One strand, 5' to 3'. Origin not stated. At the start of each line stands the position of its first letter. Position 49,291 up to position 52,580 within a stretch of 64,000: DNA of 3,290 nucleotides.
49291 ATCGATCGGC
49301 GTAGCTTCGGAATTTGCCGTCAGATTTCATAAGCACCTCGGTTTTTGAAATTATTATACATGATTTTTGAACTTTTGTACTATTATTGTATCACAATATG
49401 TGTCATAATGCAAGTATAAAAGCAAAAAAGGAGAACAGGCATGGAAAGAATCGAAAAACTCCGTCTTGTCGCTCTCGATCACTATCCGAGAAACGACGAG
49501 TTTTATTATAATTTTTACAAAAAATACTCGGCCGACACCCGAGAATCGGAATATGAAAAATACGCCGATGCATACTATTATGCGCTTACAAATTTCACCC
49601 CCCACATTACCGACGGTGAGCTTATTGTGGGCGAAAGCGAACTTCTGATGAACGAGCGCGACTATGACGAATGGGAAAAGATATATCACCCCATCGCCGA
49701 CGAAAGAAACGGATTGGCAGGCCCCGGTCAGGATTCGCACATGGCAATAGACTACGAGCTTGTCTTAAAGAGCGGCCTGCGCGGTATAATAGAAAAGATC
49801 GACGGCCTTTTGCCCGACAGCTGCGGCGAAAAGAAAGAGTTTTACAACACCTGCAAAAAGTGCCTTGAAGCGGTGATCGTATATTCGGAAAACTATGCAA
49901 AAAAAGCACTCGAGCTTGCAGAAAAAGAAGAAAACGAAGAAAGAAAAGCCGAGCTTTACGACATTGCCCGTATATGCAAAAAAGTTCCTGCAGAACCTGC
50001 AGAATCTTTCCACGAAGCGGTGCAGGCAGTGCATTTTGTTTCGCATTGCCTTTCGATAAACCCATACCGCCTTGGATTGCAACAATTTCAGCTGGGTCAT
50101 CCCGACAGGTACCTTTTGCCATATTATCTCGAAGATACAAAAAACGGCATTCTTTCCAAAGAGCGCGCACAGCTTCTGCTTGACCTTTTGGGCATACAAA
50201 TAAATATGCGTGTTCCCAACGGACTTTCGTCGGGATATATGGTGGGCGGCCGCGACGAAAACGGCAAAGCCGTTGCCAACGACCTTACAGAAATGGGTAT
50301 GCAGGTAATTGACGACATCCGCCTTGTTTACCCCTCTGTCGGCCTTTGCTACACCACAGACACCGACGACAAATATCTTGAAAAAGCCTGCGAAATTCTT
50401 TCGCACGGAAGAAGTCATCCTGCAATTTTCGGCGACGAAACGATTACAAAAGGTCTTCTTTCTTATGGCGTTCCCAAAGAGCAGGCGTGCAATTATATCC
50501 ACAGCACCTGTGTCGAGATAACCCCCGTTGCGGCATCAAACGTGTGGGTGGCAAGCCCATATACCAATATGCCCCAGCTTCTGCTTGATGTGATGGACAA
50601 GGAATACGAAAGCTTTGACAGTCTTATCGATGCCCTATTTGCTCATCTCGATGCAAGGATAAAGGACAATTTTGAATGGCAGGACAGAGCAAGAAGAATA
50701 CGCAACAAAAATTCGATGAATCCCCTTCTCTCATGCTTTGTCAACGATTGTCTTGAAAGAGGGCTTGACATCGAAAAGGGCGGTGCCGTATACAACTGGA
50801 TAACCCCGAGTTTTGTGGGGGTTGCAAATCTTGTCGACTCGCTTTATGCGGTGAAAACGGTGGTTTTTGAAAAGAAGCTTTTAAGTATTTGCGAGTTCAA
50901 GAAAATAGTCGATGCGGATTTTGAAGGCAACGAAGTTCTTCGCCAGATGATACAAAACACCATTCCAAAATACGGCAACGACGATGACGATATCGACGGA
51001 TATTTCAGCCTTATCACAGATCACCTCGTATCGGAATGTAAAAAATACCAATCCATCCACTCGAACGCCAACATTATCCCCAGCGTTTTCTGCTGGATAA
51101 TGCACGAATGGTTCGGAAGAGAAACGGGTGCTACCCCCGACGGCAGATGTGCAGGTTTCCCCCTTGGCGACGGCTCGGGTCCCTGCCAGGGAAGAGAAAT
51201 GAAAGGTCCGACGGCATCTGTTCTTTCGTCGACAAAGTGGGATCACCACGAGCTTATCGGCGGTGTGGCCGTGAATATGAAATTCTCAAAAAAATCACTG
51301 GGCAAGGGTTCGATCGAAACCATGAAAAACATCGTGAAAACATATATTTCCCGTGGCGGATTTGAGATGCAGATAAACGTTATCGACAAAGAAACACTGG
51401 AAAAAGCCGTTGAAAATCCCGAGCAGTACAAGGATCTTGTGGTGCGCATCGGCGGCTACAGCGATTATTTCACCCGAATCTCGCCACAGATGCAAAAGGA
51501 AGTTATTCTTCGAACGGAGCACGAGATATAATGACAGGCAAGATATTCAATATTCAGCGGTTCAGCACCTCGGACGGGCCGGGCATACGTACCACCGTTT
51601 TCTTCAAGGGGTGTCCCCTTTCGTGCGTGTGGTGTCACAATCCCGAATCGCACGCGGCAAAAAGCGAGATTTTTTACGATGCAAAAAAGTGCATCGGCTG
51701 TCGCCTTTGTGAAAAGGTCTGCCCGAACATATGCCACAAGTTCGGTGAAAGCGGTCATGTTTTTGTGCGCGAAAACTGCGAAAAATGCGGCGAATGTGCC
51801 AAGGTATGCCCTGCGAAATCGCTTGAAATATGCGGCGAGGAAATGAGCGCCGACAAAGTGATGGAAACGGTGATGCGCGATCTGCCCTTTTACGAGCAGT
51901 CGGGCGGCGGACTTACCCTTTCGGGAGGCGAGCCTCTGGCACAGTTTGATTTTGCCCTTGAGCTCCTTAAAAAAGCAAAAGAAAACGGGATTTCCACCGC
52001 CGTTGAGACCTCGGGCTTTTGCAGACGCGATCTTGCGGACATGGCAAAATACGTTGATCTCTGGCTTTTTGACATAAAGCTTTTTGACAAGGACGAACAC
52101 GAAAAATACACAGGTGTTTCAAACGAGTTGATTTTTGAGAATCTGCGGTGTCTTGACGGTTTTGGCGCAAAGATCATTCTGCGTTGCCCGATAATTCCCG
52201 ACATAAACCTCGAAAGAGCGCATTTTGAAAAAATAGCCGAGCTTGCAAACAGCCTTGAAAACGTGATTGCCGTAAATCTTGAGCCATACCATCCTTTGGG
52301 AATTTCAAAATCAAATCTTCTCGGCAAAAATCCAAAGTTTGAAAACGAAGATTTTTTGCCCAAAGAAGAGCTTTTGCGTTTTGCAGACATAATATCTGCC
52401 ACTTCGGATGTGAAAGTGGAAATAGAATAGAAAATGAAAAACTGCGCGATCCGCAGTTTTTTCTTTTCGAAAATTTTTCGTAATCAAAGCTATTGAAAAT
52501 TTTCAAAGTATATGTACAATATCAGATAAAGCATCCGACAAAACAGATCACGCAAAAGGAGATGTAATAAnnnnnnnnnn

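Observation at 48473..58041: Mirror-arranged locus with two short glycyl-radical enzymes, one activase, a GH28-like enzyme and a Zn-ADH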

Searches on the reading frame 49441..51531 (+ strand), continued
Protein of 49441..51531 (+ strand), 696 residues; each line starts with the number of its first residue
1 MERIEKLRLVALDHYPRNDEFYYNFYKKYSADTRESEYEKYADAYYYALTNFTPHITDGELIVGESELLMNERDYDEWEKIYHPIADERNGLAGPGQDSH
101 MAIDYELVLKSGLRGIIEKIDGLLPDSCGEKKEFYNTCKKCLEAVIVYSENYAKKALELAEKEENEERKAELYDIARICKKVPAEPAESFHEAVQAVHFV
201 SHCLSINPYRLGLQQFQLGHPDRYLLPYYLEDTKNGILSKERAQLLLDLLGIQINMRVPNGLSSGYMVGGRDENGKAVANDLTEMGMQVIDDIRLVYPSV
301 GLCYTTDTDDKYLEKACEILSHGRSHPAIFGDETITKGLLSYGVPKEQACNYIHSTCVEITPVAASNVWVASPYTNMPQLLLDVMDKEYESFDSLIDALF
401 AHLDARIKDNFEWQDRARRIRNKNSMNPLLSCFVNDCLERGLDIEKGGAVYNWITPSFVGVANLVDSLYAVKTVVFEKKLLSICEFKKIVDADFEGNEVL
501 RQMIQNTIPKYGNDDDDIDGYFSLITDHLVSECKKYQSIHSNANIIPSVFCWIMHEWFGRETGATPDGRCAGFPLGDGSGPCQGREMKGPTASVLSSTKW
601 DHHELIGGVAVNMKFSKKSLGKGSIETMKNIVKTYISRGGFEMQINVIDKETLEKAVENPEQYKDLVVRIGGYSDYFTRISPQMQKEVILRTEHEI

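Call 46: search_protein_families(library=pfam, proteins=[L079:12946-15009:+, L083:16890-18143:+, L079:16254-17231:+, L079:11927-12616:-, L083:7877-8446:-, L079:6943-7956:-, L004:12231-15629:+, L015:3-2843:-, L036:7674-9017:+, L006:4673-9892:+], max_evalue=0.0001)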
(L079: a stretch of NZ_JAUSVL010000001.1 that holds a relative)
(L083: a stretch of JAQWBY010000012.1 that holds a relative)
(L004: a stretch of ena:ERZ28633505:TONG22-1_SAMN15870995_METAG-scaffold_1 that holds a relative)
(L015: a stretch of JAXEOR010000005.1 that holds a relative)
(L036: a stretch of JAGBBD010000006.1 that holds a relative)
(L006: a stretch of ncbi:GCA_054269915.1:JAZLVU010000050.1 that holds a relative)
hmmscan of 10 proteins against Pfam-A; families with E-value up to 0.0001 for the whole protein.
L079:12946-15009:+ (688 aa): 2 families
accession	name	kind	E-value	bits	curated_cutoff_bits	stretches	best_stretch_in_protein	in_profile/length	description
PF04392.18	ABC_sub_bind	-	5.4e-83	279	25.9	2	405-684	16-293/293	ABC transporter substrate binding protein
PF13407.12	Peripla_BP_4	-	1.3e-08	35.1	35.1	0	216-319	18-121/258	Periplasmic binding protein domain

L083:16890-18143:+ (418 aa): 2 families
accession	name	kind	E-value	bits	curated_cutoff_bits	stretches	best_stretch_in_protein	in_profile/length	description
PF01740.26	STAS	-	9e-13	48.4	22.6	1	3-97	2-97/106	STAS domain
PF13466.11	STAS_2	-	2.9e-10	40.6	29.2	1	14-92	1-78/80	STAS domain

L079:16254-17231:+ (326 aa): 1 family
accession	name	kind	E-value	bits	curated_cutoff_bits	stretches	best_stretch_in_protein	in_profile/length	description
PF02653.21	BPD_transp_2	-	2.7e-26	92.7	26.8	1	19-305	2-265/269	Branched-chain amino acid transport system / permease component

L079:11927-12616:- (230 aa): 2 families
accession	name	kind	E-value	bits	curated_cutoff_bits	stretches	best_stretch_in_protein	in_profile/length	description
PF07596.16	SBP_bac_10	-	1.1e-08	35.8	23.3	1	30-61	2-33/268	Protein of unknown function (DUF1559)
PF07963.17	N_methyl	-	2.2e-07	30.6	21.2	1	2-25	4-27/27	Prokaryotic N-terminal methylation motif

L083:7877-8446:- (190 aa): 1 family
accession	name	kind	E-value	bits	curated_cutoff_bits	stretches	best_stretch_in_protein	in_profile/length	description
PF02417.20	Chromate_transp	-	9.2e-45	153.1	28.6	1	5-185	1-165/166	Chromate transporter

L079:6943-7956:- (338 aa): 0 families

L004:12231-15629:+ (1133 aa): 4 families
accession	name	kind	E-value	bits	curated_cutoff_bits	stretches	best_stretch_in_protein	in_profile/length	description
PF13306.12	LRR_5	-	1.1e-180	591.4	27.7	8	507-632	3-126/127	BspA type Leucine rich repeat region (6 copies)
PF13855.12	LRR_8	-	4.6e-30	103.6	27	0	481-521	13-54/61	Leucine rich repeat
PF09479.16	Flg_new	-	2.5e-14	53.5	27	1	40-100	2-64/65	Listeria-Bacteroides repeat domain (List_Bact_rpt)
PF12799.13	LRR_4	-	1.1e-07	32.2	27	0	975-1000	9-33/44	Leucine Rich repeats (2 copies)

L015:3-2843:- (947 aa): 3 families
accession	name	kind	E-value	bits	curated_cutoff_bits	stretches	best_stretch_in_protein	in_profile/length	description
PF01074.27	Glyco_hydro_38N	-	3.2e-87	292.8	25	1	226-504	1-269/270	Glycosyl hydrolases family 38 N-terminal domain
PF07748.19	Glyco_hydro_38C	-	1.9e-57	195.3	25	1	667-869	1-206/206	Glycosyl hydrolases family 38 C-terminal domain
PF09261.16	Alpha-mann_mid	-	3.4e-27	94.8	31.1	1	511-604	1-93/96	Alpha mannosidase middle domain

L036:7674-9017:+ (448 aa): 3 families
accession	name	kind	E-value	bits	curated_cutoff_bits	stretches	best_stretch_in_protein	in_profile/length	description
PF02518.31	HATPase_c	-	8.1e-31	107.2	26.4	1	334-441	3-108/111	Histidine kinase-, DNA gyrase B-, and HSP90-like ATPase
PF00512.31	HisKA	-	4e-14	52.8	26.9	1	223-287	1-64/66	His Kinase A (phospho-acceptor) domain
PF00672.30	HAMP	-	2.3e-06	28.2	25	1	171-218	5-52/53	HAMP domain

L006:4673-9892:+ (1740 aa): 1 family
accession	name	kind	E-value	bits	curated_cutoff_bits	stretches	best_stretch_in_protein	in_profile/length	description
PF00149.33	Metallophos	-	2.1e-06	28.8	21.5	1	1455-1698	3-190/191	Calcineurin-like phosphoesterase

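Call 94: predict_structure(alignment_id=A1)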
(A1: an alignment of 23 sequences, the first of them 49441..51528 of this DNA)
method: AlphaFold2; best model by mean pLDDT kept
length: 696 residues; sequences in the alignment: 23
mean_pLDDT: 80.8   pTM: 0.85
mean pLDDT of the five models: 80.8, 78.6, 77.7, 77.2, 76.1
residues with pLDDT >= 90: 268; 70-90: 268; 50-70: 114; < 50: 46
segments of 3 or more residues with pLDDT < 50: 370-373, 551-584, 586-588
pLDDT, mean of each block of 10 residues (from residue 1): 92 84 96 92 97 92 86 95 94 68 87 97 89 95 98 97 96 98 98 96 88 78 96 96 96 79 78 90 95 87 89 91 75 83 79 62 58 57 89 94 83 79 89 85 81 59 79 92 90 79 74 72 81 74 55 39 36 43 48 63 58 66 82 84 77 90 81 73 72 53
secondary structure, 60 per line:
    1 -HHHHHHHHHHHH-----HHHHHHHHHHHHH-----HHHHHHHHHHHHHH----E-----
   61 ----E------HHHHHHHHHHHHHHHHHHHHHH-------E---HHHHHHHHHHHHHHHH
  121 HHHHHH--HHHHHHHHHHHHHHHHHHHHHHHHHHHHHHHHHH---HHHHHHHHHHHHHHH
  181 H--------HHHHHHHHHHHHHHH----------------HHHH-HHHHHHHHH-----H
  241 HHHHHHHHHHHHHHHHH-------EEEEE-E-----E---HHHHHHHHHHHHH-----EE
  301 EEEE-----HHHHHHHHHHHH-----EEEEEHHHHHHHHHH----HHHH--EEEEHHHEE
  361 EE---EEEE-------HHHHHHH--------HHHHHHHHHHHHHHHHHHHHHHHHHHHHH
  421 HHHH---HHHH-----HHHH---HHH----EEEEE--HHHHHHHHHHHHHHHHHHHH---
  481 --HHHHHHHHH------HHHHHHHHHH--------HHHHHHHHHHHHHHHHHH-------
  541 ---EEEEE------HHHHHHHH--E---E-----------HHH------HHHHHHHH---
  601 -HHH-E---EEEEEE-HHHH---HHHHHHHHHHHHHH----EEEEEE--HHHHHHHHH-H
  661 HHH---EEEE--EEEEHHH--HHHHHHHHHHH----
elements in order (helices of 4 or more, strands of 3 or more residues): H2-13 H19-31 H37-50 H72-93 H105-126 H129-162 H166-181 H190-204 H221-224 H226-234 H240-257 E265-269 H281-293 E299-304 H310-321 E327-331 H332-341 H346-349 E352-355 E359-362 E366-369 H377-383 H392-424 H428-431 H437-440 E451-455 H458-477 H483-491 H498-507 H516-533 E544-548 H555-562 H590-597 E610-615 H617-620 H624-637 E642-647 H650-658 H660-663 E667-670 E673-676 H682-692

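Call 97: fold_search(model_id=the predicted structure, library=pdb)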
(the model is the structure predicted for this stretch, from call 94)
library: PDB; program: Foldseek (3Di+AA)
matches with E <= 10: 235; with E <= 0.001: 62
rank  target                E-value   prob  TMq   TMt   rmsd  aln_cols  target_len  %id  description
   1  1r8w_A                2.6e-39  1.00  0.87  0.77   4.4       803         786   28  Native structure of the B12-independent glycerol dehydratase from clostridium butyricum (released 2004-06-01)
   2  8iof_A                1.1e-38  1.00  0.86  0.76   4.5       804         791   24  Crystal structure of N-methyl-Cis-4-hydroxy-D-proline dehydratase in Clostridium sp. FS41 (released 2024-03-27)
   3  5i2g_A                2.8e-38  1.00  0.87  0.76   4.7       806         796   27  1,2-propanediol Dehydration in Roseburia inulinivorans; Structural Basis for Substrate and Enantiomer Selectivity (released 2016-06-01)
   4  5i2g_B                2.8e-38  1.00  0.86  0.76   4.9       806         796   27  1,2-propanediol Dehydration in Roseburia inulinivorans; Structural Basis for Substrate and Enantiomer Selectivity (released 2016-06-01)
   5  9rcp_B                6.6e-38  1.00  0.88  0.78   4.5       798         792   27  1,2-propanediol dehydratase with 0.1 % 1,3-propanediol additive (released 2025-06-11)
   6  5i2a_A                8.7e-38  1.00  0.84  0.71   6.0       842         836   26  1,2-propanediol Dehydration in Roseburia inulinivorans; Structural Basis for Substrate and Enantiomer Selectivity (released 2016-06-01)
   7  5i2a_B                8.7e-38  1.00  0.84  0.71   6.3       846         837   26  1,2-propanediol Dehydration in Roseburia inulinivorans; Structural Basis for Substrate and Enantiomer Selectivity (released 2016-06-01)
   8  6vxc_A                9.9e-38  1.00  0.88  0.78   4.1       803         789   26  Crystal structure of hydroxyproline dehydratase (HypD) from Clostridioides difficile (released 2020-04-08)
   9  5faw_A                1.4e-37  1.00  0.88  0.77   3.7       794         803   24  T502A mutant of choline TMA-lyase (released 2016-09-28)
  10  9f3x_C                2.0e-37  1.00  0.85  0.76   4.4       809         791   24  CutC choline lyase in complex with cyclopropylcholine (released 2024-05-08)
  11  5fay_A                2.1e-37  1.00  0.88  0.76   3.8       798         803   23  Y208F mutant of choline TMA-lyase (released 2016-09-28)
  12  9rco_A                2.3e-37  1.00  0.86  0.76   4.3       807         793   26  1,2-propanediol dehydratase with 0.1 % glycerol additive (released 2025-06-11)
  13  5kdp_A                2.4e-37  1.00  0.88  0.77   3.5       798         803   23  E491A mutant of choline TMA-lyase (released 2016-09-28)
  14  9rcq_A                2.7e-37  1.00  0.87  0.75   4.1       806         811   26  1,2-propanediol dehydratase with no ligand additives (released 2025-06-11)
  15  5fau_A                3.1e-37  1.00  0.88  0.77   3.8       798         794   24  wild-type choline TMA lyase in complex with choline (released 2016-09-28)
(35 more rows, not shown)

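Call 101: list_cluster_members(proteins=[window:49441-51528:+, window:55014-57116:-, window:52571-53827:+, window:53891-54982:-])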
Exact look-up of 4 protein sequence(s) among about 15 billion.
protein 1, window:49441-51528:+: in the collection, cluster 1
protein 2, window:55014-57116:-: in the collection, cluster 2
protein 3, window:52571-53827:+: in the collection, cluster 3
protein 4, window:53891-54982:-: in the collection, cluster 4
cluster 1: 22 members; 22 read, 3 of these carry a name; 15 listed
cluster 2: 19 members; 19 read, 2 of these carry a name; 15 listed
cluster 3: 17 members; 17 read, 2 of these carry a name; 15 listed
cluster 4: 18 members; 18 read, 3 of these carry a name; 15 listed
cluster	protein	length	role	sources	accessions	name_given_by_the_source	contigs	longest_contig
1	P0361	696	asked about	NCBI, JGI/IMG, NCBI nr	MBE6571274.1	MAG: hypothetical protein E7656_03365 [Ruminococcaceae bacterium] | hypothetical protein [Oscillospiraceae bacterium]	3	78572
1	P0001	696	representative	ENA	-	-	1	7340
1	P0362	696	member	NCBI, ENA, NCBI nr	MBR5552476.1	MAG: hypothetical protein IKV98_01360 [Clostridia bacterium] | hypothetical protein [Clostridia bacterium]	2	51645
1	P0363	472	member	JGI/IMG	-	formate C-acetyltransferase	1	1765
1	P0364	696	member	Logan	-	-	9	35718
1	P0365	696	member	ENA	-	-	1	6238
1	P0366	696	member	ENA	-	-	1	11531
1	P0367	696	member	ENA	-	-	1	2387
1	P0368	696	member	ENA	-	-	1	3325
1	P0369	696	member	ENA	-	-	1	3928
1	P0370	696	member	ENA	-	-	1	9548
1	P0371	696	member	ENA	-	-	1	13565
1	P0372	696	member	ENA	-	-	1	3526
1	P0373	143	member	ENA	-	-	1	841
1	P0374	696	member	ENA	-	-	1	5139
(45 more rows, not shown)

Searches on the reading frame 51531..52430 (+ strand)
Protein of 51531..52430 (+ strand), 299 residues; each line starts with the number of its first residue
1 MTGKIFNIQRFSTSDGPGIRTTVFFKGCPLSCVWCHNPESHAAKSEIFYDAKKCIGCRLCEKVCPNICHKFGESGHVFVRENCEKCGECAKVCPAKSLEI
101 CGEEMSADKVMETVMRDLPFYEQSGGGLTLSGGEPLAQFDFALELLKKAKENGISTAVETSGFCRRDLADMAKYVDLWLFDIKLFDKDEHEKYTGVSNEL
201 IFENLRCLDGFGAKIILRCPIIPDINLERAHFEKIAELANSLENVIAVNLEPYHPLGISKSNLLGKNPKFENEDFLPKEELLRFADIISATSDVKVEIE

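Call 3: search_protein_families(library=pfam, proteins=[window:51531-52430:+])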
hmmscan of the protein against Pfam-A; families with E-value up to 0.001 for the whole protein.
window:51531-52430:+ (299 aa): 10 families
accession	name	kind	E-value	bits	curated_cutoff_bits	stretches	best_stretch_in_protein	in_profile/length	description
PF13353.11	Fer4_12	-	3e-15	57.2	22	1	15-184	2-117/137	4Fe-4S single cluster domain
PF04055.27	Radical_SAM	-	2.2e-12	47.9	29.5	1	23-229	2-158/166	Radical SAM superfamily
PF00037.32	Fer4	-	1.2e-10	41.2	21.1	2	48-66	2-20/24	4Fe-4S binding domain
PF12837.12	Fer4_6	-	2.6e-09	37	25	2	78-95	4-21/24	4Fe-4S binding domain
PF12797.12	Fer4_2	-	6.7e-09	35.6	24.5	1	47-65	3-21/22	4Fe-4S binding domain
PF12838.12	Fer4_7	-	1.6e-06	28.9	27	1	53-96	1-51/52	4Fe-4S dicluster domain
PF13237.11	Fer4_10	-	3.6e-06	27.2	25.5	1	47-94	2-53/53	4Fe-4S dicluster domain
PF14697.11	Fer4_21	-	4.3e-05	24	35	1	50-96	4-55/59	4Fe-4S dicluster domain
PF13187.11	Fer4_9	-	9e-05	22.9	27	1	53-96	1-50/52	4Fe-4S dicluster domain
PF13484.11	Fer4_16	-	0.00028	22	30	0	82-106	1-25/66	4Fe-4S double cluster binding domain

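Call 4: search_protein_families(library=ncbifam, proteins=[window:51531-52430:+])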
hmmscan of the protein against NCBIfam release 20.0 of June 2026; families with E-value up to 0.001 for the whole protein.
window:51531-52430:+ (299 aa): 42 families (the best 25 are shown)
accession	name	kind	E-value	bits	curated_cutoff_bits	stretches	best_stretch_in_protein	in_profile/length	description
TIGR02494.1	PFLE_PFLC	subfamily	1.4e-101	339.6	174.35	1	5-289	1-290/293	glycyl-radical enzyme activating protein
NF043069.1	T4HPD_activ_SAM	equivalog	4.2e-96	321.8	425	1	3-289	2-289/299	trans-4-hydroxy-L-proline dehydratase activase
NF048010.1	SfplDhtActHpsHDes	equivalog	3.1e-89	298.7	430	1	2-281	5-291/298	(2S)-3-sulfopropanediol dehydratase activating enzyme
TIGR04395.1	cutC_activ_rSAM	equivalog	3.4e-85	286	360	1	3-297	5-305/309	choline TMA-lyase-activating enzyme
NF033719.1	ind_deCO2_activ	equivalog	8.4e-78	261.7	425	1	3-289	1-294/302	indoleacetate decarboxylase activase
NF033717.2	HPDL_rSAM_activ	equivalog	2.7e-75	253.5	420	1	2-288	3-296/311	4-hydroxyphenylacetate decarboxylase activase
NF048008.1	SfplDhtActHpfHKleb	equivalog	1.7e-69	234.5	500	1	5-272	2-277/308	(2S)-3-sulfopropanediol dehydratase activating enzyme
TIGR04003.1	rSAM_BssD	equivalog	8e-64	215.8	496.45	1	5-271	3-277/314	[benzylsuccinate synthase]-activating enzyme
NF007483.0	PRK10076.1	equivalog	7.8e-60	202.5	326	2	82-272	75-265/292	[formate-C-acetyltransferase]-activating enzyme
TIGR02493.1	PFLA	equivalog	2.4e-49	167.8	231.75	2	100-288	41-232/235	pyruvate formate-lyase-activating protein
TIGR04041.1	activase_YjjW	hypoth_equivalog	4.1e-48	164.2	250.2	1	3-268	2-253/276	YjjW family glycine radical enzyme activase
NF008356.0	PRK11145.1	equivalog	4e-40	137.7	375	2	101-290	47-239/246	pyruvate formate lyase 1-activating protein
TIGR02495.1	NrdG2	equivalog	2.4e-18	66.1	131.15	2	103-239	45-180/193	anaerobic ribonucleoside-triphosphate reductase activating protein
TIGR02491.1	NrdG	equivalog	1.9e-14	53.9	126.1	2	5-50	2-47/154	anaerobic ribonucleoside-triphosphate reductase activating protein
NF040864.1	HgcB_ferredoxin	equivalog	5.6e-09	35.7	99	1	48-116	10-79/93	mercury methylation ferredoxin HgcB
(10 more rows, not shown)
